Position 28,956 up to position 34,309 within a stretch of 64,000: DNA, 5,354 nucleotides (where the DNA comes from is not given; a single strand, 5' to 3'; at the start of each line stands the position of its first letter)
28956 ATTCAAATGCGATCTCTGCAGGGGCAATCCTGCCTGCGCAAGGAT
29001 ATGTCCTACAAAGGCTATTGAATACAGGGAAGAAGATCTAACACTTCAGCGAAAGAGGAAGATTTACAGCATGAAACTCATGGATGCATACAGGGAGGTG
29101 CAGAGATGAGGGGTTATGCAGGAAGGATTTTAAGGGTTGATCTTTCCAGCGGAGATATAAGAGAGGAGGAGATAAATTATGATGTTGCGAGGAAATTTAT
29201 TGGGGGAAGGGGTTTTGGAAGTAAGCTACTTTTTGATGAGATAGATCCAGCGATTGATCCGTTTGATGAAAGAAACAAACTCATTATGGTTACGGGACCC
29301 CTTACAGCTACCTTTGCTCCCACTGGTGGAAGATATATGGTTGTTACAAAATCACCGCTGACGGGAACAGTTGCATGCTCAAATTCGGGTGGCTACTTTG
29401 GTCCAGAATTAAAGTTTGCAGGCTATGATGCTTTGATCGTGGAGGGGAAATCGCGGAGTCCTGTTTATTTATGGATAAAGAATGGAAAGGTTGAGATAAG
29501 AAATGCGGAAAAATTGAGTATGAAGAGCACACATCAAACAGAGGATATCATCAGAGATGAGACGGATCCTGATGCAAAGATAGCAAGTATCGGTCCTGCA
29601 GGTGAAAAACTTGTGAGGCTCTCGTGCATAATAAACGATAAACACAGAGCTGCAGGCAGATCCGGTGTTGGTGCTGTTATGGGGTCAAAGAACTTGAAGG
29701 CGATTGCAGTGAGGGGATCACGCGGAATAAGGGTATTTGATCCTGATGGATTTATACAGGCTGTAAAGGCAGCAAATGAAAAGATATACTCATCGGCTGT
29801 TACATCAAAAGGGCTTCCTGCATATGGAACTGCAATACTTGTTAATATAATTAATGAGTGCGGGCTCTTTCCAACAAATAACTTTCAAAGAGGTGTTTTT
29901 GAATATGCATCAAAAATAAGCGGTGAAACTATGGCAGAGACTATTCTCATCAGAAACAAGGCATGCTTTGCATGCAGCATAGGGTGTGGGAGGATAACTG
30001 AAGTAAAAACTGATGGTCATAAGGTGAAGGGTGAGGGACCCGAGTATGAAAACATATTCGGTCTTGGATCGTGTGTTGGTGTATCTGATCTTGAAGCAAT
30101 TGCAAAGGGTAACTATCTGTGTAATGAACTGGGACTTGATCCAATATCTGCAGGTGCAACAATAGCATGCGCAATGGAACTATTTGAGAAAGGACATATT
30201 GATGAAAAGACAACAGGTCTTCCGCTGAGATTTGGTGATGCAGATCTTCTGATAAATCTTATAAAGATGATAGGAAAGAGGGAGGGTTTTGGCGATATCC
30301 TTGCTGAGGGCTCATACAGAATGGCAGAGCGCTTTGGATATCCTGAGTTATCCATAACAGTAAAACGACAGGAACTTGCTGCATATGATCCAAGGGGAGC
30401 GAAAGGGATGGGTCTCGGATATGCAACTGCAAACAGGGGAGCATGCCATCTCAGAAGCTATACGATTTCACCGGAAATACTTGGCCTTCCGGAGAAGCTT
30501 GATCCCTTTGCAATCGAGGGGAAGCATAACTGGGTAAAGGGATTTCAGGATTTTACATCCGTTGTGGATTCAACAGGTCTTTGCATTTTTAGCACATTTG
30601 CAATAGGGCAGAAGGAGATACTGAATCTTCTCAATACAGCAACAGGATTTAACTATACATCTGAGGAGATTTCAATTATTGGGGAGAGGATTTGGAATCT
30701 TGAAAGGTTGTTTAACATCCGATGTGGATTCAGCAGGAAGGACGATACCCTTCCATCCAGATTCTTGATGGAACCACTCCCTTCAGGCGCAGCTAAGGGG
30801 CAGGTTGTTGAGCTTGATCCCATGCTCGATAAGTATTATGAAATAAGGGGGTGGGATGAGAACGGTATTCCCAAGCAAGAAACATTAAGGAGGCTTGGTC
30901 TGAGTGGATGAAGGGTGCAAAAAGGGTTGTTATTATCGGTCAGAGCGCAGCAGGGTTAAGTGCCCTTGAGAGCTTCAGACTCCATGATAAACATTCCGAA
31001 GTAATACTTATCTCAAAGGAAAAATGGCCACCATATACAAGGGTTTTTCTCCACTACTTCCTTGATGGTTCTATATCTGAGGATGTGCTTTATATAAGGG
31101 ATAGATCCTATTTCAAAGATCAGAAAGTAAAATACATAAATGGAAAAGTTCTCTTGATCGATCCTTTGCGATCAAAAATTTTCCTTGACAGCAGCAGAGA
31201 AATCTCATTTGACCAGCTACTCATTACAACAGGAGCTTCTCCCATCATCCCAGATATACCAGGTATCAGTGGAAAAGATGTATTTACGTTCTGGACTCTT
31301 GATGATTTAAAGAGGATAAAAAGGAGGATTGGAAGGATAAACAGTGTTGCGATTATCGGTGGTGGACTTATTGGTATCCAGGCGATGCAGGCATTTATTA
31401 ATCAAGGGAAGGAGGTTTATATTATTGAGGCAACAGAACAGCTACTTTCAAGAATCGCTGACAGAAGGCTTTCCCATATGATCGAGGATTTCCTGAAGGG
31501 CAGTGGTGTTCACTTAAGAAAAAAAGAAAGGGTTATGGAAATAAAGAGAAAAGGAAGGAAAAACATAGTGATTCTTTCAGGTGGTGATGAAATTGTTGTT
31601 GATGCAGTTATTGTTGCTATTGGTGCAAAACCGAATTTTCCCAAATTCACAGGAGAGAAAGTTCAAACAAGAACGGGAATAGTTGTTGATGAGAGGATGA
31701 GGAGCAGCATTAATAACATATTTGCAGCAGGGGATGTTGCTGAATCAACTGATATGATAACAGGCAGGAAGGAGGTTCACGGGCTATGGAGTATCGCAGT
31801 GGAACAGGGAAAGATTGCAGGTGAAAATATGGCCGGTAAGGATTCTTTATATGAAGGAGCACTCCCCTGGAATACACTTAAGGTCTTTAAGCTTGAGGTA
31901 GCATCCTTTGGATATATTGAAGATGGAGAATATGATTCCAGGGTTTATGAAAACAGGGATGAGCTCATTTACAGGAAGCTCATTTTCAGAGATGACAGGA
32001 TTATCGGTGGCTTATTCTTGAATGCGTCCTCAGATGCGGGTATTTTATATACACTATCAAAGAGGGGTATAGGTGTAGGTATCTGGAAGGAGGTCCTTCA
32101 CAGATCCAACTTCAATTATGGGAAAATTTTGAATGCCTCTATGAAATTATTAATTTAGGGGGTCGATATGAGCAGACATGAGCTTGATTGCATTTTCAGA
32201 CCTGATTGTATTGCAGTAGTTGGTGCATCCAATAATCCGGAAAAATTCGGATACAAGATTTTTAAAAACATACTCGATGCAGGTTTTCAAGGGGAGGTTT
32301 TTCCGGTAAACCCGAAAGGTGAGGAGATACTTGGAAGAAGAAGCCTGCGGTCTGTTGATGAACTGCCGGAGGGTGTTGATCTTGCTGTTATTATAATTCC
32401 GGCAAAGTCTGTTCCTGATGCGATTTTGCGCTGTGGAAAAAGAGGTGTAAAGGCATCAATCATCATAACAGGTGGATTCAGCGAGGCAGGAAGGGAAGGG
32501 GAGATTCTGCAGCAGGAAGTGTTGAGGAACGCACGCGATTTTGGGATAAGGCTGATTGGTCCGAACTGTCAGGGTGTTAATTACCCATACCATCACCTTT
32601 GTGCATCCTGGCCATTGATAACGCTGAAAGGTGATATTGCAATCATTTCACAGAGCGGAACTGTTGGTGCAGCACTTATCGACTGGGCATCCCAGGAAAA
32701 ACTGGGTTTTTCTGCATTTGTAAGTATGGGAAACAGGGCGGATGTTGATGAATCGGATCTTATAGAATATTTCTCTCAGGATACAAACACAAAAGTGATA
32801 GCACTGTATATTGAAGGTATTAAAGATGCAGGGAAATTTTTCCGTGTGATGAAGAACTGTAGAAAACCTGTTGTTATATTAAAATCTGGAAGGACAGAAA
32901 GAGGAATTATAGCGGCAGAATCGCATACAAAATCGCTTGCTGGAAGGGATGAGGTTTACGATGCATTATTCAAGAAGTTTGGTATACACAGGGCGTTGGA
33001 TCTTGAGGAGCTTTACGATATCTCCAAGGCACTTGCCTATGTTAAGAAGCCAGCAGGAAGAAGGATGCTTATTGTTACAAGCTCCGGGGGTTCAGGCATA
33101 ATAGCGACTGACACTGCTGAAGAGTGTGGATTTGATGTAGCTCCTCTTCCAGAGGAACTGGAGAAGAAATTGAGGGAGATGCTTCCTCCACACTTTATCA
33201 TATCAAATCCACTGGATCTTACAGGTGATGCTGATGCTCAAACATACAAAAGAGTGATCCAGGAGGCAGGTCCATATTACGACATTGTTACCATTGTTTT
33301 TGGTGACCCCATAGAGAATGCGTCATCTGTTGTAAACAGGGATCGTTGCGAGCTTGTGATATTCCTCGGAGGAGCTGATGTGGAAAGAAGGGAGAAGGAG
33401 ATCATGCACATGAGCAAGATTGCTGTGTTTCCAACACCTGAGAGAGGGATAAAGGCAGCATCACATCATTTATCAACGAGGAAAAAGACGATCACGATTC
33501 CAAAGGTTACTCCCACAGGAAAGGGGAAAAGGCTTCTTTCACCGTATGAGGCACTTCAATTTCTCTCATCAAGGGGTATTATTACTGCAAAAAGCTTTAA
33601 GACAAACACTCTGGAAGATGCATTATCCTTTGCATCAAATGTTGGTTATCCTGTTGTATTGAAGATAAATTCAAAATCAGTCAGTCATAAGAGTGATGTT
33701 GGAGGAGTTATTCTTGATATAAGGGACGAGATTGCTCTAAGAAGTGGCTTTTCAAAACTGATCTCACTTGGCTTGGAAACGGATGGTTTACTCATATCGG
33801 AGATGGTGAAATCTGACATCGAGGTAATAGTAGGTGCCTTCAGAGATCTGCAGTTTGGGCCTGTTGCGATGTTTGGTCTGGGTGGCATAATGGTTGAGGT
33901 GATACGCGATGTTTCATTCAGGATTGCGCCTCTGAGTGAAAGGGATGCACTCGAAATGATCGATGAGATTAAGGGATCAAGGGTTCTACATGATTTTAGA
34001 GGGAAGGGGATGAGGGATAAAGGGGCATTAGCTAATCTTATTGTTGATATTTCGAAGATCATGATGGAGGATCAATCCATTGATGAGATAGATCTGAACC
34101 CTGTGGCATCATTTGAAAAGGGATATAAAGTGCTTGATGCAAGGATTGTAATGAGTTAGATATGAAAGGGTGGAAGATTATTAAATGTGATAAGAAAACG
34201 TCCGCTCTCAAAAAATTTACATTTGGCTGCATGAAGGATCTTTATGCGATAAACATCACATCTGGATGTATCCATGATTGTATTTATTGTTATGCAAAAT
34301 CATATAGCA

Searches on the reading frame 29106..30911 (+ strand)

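Call 66: search_protein_families(library=pfam, proteins=[window:29106-30911:+], max_evalue=0.00001)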
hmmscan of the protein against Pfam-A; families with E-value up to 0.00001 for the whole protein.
window:29106-30911:+ (601 aa): 2 families
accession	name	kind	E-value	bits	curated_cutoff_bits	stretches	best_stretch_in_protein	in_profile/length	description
PF01314.23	AFOR_C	-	2.5e-159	531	27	1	219-599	2-385/385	Aldehyde ferredoxin oxidoreductase, domains 2 & 3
PF02730.20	AFOR_N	-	4.8e-84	281.5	29.8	1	6-204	1-198/199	Aldehyde ferredoxin oxidoreductase, N-terminal domain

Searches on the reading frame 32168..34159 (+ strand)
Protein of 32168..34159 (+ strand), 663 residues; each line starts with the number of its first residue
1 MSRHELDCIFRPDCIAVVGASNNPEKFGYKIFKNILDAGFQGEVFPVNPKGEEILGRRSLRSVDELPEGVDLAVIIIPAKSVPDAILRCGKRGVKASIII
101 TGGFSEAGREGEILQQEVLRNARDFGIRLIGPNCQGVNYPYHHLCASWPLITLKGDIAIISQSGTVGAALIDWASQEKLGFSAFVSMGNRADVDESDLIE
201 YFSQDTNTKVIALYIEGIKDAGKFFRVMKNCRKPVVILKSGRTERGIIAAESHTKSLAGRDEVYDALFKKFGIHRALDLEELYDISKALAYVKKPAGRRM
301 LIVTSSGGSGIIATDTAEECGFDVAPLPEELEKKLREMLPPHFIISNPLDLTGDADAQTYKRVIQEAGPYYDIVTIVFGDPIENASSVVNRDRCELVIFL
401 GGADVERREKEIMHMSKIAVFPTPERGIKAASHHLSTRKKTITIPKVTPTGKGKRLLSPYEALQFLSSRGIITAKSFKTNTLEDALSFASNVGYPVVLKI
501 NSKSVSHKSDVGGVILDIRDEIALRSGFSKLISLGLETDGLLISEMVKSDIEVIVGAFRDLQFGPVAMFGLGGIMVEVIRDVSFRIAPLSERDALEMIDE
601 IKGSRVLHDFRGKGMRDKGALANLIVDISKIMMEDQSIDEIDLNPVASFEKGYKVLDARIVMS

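Call 66: search_protein_families(library=pfam, proteins=[window:32168-34159:+], max_evalue=0.00001)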
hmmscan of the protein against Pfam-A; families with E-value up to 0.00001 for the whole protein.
window:32168-34159:+ (663 aa): 5 families
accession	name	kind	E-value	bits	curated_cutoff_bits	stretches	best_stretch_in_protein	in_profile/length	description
PF13549.11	ATP-grasp_5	-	1.4e-58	198.3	27.6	1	452-661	5-220/221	ATP-grasp domain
PF13607.11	Succ_CoA_lig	-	1.3e-52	177.6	27.4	1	154-289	1-138/138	Succinyl-CoA ligase like flavodoxin domain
PF13380.12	CoA_binding_2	-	8e-27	94.4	22.8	1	15-139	3-115/116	CoA binding domain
PF02629.25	CoA_binding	-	2.5e-15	57.5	22.3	1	15-102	6-96/97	CoA binding domain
PF19045.5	Ligase_CoA_2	-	8.4e-09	36.1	23.7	1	301-365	2-66/162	Ligase-CoA domain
